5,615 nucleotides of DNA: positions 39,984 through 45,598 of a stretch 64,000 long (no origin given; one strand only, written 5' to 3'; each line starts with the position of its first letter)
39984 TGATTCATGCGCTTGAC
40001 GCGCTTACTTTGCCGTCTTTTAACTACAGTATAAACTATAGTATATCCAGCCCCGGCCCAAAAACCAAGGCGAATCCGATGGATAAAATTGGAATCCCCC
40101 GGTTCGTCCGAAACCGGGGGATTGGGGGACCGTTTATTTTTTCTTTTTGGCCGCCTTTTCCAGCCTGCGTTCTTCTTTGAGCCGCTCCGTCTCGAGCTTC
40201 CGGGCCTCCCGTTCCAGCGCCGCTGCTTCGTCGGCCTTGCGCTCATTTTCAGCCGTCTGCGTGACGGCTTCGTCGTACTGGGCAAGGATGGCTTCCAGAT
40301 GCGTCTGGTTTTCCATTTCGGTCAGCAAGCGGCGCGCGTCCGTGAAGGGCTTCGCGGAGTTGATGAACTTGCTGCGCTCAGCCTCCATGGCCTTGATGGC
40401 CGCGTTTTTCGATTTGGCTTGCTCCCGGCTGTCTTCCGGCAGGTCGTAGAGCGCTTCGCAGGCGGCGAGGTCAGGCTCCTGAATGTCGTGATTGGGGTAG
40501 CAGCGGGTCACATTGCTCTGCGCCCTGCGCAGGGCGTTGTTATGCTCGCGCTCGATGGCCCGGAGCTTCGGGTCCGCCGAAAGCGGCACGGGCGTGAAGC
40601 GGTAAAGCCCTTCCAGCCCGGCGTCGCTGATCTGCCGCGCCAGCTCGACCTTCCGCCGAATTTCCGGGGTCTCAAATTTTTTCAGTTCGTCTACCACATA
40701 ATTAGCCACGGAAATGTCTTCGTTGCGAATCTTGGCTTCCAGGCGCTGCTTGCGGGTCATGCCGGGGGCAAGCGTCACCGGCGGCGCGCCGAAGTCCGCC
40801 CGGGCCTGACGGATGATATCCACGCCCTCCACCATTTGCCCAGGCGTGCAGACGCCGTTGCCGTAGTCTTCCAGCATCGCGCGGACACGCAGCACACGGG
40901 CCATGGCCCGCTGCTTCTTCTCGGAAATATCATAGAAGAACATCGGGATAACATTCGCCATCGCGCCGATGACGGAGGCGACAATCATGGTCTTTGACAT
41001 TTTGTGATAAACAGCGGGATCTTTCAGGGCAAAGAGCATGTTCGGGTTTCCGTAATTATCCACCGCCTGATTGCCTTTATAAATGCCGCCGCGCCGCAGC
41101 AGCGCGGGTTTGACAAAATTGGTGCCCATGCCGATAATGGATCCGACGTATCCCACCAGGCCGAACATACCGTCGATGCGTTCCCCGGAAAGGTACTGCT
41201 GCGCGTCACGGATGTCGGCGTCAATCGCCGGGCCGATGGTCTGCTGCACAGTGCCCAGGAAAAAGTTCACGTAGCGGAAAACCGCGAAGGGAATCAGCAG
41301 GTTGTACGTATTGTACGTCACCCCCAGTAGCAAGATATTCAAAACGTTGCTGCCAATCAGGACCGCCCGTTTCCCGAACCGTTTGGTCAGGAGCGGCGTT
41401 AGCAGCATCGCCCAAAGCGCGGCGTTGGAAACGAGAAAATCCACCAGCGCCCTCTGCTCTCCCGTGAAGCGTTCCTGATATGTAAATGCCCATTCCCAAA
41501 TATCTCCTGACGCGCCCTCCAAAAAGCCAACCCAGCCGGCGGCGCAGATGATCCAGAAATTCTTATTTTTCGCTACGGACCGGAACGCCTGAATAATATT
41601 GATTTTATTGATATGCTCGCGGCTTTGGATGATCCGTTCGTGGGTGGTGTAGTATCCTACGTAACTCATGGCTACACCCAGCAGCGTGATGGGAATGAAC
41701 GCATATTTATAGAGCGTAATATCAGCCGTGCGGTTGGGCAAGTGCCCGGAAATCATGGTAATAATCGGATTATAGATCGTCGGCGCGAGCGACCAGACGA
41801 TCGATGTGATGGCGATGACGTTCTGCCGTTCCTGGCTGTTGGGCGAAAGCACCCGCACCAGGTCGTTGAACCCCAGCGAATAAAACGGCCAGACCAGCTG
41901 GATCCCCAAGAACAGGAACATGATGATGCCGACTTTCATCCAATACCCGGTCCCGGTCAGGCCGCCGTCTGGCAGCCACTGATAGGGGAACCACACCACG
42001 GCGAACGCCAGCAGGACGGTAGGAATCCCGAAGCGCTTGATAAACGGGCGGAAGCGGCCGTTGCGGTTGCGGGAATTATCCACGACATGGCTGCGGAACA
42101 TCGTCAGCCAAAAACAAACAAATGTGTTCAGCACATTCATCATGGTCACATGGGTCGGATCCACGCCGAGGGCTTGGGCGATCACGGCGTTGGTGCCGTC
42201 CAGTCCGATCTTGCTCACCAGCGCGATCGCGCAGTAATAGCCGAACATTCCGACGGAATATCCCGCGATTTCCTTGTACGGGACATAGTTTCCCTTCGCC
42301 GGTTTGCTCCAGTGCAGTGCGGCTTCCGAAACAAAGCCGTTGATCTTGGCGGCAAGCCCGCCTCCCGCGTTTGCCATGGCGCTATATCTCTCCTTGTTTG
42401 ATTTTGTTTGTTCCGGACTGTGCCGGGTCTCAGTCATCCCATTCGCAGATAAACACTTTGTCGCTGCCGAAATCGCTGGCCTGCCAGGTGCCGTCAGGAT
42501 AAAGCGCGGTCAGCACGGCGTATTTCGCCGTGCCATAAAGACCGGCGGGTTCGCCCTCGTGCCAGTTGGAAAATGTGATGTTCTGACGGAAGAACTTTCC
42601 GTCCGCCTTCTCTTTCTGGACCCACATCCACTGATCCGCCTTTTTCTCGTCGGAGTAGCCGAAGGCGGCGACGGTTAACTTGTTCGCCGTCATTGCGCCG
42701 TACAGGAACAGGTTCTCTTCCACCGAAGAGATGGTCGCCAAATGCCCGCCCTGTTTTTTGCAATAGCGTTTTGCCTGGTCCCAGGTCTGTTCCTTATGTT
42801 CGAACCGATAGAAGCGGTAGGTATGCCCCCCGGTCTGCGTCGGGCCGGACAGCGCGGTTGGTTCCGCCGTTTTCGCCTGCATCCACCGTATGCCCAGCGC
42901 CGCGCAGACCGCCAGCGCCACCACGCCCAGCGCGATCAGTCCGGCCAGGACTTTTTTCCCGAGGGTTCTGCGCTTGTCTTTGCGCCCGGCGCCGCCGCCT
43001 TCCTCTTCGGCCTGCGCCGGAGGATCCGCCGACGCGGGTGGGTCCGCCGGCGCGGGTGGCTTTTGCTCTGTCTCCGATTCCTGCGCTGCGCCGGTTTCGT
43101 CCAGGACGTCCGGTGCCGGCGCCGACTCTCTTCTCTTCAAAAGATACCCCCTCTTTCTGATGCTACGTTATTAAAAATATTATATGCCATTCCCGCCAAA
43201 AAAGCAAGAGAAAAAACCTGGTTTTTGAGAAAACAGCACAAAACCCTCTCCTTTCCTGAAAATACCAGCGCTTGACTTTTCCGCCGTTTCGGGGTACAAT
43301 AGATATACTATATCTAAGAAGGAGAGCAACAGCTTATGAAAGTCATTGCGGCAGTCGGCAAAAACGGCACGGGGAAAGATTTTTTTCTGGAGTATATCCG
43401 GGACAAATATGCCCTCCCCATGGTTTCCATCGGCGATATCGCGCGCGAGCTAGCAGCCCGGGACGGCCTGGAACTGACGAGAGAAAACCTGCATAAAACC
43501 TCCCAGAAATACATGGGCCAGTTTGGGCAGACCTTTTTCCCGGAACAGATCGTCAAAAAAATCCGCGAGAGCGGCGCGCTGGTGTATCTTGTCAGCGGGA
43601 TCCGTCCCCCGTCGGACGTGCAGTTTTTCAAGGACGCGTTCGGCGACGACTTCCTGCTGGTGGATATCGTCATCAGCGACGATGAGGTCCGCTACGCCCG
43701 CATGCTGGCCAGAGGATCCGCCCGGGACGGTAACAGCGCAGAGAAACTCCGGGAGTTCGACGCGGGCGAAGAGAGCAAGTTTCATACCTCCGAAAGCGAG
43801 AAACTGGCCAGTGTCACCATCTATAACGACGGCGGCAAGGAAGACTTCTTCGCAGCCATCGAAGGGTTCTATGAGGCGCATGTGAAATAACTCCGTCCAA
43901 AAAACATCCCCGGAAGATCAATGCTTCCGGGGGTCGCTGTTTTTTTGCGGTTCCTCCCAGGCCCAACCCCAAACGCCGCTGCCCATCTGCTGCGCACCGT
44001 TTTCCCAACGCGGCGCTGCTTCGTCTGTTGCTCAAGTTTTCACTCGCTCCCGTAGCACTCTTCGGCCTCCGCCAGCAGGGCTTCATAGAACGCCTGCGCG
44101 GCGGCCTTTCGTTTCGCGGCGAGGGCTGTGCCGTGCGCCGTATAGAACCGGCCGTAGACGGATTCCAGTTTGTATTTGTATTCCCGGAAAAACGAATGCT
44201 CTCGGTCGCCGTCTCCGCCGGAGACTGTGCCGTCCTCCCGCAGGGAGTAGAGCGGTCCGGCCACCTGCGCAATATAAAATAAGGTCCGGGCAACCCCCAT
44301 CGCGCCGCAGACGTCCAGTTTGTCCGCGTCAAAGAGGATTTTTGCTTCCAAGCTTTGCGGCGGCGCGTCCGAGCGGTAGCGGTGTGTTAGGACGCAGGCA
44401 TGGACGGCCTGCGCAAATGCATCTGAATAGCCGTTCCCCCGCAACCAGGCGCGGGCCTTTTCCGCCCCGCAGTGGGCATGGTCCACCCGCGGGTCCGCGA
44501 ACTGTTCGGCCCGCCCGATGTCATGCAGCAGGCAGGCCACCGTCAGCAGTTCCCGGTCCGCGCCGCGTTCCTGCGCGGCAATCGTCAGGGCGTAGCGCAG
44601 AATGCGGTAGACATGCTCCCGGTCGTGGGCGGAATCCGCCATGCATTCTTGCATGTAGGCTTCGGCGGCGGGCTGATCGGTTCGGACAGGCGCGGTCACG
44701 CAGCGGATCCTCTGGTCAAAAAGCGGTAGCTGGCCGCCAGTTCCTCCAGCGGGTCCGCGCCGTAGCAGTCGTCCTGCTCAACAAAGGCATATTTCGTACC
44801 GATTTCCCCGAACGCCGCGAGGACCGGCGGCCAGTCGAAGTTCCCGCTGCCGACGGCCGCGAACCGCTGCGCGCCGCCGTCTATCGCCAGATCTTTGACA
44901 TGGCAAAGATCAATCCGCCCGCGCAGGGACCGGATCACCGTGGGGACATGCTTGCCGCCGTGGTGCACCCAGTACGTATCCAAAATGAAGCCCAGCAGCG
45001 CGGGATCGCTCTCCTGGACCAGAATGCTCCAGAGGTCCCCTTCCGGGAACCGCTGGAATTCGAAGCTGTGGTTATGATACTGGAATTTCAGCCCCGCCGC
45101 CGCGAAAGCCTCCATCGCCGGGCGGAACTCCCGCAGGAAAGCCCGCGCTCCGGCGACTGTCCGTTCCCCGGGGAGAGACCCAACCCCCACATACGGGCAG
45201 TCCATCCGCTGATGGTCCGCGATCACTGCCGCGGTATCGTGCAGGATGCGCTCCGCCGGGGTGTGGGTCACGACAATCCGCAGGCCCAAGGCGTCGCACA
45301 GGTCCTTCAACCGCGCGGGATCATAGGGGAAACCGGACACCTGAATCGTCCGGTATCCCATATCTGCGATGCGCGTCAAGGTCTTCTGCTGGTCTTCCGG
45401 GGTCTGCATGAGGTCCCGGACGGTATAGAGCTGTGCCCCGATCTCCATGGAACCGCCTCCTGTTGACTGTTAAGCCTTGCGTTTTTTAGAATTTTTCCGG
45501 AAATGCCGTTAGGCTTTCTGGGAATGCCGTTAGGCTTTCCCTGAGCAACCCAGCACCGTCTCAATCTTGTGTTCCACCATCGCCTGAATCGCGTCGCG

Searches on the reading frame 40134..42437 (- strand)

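Call 9: search_protein_families(library=pfam, proteins=[window:40134-42437:-], max_evalue=0.01)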
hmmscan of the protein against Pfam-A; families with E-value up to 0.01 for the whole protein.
window:40134-42437:- (767 aa): 1 family
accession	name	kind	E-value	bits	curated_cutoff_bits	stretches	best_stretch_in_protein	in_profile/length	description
PF13347.12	MFS_2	-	1.7e-22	80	27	1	88-504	26-425/427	MFS/sugar transport protein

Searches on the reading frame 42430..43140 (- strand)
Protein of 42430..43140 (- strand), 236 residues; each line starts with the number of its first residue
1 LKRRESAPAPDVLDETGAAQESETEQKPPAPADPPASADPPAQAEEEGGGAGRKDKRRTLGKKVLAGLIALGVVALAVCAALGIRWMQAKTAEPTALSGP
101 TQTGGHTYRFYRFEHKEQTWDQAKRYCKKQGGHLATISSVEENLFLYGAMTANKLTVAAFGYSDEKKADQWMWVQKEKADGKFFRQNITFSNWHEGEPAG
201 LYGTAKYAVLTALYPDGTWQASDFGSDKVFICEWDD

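Call 77: search_protein_families(library=pfam, proteins=[window:42430-43140:-], max_evalue=0.00001)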
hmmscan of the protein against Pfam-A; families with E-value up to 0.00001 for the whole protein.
window:42430-43140:- (236 aa): 1 family
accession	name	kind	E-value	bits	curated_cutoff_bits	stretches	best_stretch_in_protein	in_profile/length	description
PF00059.27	Lectin_C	-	4e-11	44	22.6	1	117-233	2-106/107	Lectin C-type domain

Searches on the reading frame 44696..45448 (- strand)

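Call 78: search_protein_families(library=pfam, proteins=[window:44696-45448:-], max_evalue=0.00001)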
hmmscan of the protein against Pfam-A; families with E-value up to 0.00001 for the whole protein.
window:44696-45448:- (250 aa): 1 family
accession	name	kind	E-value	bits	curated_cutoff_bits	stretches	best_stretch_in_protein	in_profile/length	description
PF01261.30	AP_endonuc_2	-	9.8e-14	52.1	31.1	1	26-244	3-246/249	Xylose isomerase-like TIM barrel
